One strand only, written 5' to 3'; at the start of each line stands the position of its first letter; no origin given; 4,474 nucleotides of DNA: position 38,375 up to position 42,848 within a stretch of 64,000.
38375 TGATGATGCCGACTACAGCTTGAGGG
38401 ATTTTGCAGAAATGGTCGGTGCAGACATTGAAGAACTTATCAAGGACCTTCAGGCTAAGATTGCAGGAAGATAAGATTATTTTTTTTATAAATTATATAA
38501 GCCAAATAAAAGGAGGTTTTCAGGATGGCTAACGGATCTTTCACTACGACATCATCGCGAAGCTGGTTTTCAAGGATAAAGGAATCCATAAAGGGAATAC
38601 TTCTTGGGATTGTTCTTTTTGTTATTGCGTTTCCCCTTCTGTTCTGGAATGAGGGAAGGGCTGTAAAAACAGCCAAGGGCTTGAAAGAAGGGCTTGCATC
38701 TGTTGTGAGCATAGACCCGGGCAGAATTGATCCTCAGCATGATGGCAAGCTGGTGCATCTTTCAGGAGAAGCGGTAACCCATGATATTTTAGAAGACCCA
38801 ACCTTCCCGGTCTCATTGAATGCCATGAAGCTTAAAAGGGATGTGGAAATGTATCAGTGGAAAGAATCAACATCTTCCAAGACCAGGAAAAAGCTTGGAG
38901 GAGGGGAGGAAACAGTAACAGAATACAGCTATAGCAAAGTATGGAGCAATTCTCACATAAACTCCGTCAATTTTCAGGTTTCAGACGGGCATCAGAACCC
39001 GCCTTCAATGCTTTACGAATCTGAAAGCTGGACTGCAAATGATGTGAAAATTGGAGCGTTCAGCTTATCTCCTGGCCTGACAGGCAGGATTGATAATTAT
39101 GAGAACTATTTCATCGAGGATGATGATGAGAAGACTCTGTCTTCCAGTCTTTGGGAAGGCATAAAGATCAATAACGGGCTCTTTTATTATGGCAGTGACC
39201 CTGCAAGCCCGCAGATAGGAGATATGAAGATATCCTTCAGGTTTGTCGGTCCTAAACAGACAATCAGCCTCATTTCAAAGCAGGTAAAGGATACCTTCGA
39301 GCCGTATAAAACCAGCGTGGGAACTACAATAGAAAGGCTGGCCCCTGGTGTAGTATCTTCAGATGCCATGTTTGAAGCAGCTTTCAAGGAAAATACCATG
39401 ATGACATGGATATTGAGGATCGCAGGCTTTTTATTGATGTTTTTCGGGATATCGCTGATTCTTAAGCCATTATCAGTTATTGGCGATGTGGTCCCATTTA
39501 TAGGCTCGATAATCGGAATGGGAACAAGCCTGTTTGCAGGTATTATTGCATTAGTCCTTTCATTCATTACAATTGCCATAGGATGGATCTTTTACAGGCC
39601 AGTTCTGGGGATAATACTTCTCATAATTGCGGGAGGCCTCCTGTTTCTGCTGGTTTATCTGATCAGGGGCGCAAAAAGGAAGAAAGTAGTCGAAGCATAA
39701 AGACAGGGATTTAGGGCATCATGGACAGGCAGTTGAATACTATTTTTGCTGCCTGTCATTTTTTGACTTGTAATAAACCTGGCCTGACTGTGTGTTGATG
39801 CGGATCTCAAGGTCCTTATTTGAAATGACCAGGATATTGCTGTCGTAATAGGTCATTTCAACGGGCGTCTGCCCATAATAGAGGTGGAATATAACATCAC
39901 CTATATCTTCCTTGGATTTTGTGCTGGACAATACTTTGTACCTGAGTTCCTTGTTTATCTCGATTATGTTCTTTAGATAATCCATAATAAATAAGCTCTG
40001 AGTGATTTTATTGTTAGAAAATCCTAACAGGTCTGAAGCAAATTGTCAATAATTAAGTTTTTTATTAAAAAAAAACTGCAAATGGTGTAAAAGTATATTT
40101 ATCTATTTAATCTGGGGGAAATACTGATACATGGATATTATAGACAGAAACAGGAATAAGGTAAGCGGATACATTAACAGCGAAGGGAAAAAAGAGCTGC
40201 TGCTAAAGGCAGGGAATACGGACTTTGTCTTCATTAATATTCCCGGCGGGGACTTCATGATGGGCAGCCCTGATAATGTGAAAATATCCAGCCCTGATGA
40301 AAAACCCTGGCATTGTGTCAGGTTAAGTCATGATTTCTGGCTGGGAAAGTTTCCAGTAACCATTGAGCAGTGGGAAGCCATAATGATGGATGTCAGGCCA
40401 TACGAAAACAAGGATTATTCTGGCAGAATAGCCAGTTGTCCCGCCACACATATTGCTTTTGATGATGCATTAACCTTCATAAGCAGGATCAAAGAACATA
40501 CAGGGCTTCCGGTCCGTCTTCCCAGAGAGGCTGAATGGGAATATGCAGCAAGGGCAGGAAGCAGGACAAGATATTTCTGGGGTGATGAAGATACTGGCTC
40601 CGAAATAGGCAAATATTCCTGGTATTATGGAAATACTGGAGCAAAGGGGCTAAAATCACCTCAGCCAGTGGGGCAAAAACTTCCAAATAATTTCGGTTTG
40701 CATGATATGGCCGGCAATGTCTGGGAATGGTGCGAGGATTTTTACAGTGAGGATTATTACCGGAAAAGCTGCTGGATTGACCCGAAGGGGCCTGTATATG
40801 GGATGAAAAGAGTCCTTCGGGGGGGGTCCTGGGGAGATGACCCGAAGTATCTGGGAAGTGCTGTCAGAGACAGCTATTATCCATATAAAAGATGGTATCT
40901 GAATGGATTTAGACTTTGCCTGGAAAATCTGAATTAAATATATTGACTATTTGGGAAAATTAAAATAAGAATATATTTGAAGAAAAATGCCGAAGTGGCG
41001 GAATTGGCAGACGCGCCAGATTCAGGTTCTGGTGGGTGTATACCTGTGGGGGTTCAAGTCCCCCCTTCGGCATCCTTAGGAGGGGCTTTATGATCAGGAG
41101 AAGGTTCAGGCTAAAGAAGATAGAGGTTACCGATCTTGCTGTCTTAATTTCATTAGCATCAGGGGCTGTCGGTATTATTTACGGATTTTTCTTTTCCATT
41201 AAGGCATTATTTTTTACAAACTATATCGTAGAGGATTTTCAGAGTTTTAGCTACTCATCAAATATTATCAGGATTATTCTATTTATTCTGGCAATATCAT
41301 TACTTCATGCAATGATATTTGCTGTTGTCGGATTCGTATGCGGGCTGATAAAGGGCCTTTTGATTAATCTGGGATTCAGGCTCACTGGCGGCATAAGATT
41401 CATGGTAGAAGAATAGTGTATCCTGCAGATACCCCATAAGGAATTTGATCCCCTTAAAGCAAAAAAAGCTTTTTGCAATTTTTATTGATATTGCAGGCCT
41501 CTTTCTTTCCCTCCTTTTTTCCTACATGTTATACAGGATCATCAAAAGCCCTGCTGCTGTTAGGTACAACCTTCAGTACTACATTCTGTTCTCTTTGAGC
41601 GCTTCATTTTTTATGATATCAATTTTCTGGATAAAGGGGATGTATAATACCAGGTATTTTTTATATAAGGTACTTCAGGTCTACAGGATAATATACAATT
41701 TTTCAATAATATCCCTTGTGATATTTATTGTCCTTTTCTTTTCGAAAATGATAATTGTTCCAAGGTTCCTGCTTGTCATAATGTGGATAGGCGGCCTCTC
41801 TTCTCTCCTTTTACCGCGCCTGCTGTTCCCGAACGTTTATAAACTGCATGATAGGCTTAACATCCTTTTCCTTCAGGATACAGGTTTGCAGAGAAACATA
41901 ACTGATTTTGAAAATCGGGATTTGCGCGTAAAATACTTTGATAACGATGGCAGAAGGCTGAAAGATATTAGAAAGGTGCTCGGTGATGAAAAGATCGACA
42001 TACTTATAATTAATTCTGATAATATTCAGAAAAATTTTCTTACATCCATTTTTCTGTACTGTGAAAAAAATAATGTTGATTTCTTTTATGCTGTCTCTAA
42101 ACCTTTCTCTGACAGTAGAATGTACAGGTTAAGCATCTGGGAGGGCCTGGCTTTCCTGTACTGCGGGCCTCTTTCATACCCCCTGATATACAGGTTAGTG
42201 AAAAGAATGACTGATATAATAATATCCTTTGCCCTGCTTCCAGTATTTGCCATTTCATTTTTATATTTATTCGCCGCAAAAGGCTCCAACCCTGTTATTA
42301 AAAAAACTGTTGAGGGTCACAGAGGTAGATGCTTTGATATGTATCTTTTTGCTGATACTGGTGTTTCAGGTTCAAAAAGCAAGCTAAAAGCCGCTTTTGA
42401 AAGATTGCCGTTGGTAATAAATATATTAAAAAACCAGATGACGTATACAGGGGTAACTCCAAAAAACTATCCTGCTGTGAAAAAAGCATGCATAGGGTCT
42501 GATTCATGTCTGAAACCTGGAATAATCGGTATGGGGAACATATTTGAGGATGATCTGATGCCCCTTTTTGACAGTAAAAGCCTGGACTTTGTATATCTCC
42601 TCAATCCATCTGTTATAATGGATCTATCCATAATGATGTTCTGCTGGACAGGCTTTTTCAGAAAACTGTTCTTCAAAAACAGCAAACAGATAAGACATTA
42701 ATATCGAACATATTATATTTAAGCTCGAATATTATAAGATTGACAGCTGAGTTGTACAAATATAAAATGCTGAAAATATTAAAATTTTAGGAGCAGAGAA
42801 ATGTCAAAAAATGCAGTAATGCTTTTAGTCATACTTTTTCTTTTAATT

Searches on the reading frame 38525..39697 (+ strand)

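Call 26: search_protein_families(library=ncbifam, proteins=[window:38525-39697:+], max_evalue=1e-15)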
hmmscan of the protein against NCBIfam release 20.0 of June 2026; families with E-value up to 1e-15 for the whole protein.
window:38525-39697:+ (391 aa): 0 families

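Call 51: search_protein_families(library=pfam, proteins=[window:38525-39697:+], max_evalue=0.001)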
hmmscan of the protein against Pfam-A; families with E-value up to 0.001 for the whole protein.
window:38525-39697:+ (391 aa): 1 family
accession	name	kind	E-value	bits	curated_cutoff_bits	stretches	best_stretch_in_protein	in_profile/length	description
PF07787.17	TMEM43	-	3.6e-82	275.9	23.3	1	109-359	1-250/250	Transmembrane protein 43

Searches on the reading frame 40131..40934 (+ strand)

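Call 26: search_protein_families(library=ncbifam, proteins=[window:40131-40934:+], max_evalue=1e-15)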
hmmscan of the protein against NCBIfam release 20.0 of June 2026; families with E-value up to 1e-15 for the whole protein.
window:40131-40934:+ (268 aa): 4 families
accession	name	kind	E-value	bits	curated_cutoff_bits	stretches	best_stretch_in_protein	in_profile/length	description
NF051459.1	pyoverdine_PvdO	equivalog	4.4e-33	114.5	500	1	35-263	37-277/280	dihydropyoverdine dehydrogenase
TIGR03525.2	GldK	equivalog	8e-27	94.6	350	1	121-263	249-404/408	T9SS ring complex lipoprotein PorK/GldK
TIGR03440.2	egtB_TIGR03440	equivalog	2.7e-19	69.6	360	0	128-262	293-412/413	ergothioneine biosynthesis protein EgtB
NF041186.1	SenA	equivalog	5.2e-18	65.6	420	1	104-263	272-381/382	selenoneine synthase SenA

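Call 59: search_protein_families(library=pfam, proteins=[window:40131-40934:+], max_evalue=0.0001)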
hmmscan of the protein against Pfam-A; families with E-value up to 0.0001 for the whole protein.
window:40131-40934:+ (268 aa): 1 family
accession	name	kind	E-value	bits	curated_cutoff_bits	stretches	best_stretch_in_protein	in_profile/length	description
PF03781.23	FGE-sulfatase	-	1.7e-46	159.4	23.3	1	35-262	6-253/255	Sulfatase-modifying factor enzyme 1-like domain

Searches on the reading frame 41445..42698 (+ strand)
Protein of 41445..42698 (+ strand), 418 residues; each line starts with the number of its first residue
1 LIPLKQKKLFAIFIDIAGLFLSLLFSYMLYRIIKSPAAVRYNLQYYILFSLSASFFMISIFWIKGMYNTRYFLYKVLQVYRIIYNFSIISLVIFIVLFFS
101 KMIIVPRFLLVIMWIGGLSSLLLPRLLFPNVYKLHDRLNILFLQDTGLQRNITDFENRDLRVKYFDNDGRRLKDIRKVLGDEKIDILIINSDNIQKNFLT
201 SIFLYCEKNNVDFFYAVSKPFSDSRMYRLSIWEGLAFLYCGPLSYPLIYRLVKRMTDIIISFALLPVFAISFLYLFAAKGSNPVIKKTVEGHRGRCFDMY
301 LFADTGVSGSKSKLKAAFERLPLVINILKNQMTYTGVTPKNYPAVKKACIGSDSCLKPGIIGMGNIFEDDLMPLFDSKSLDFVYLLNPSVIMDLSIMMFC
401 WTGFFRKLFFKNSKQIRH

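Call 26: search_protein_families(library=ncbifam, proteins=[window:41445-42698:+], max_evalue=1e-15)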
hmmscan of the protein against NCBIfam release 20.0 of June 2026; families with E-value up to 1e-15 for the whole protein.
window:41445-42698:+ (418 aa): 1 family
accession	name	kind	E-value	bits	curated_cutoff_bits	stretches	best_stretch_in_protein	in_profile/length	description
TIGR03025.1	EPS_sugtrans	subfamily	8.3e-16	58.2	295.55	0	15-300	3-309/445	exopolysaccharide biosynthesis polyprenyl glycosylphosphotransferase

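Call 59: search_protein_families(library=pfam, proteins=[window:41445-42698:+], max_evalue=0.0001)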
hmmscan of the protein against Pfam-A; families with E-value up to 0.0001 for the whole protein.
window:41445-42698:+ (418 aa): 1 family
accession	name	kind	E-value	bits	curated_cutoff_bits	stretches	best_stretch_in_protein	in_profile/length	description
PF02397.22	Bac_transf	-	6.5e-10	39.3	27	1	253-399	1-172/179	Bacterial sugar transferase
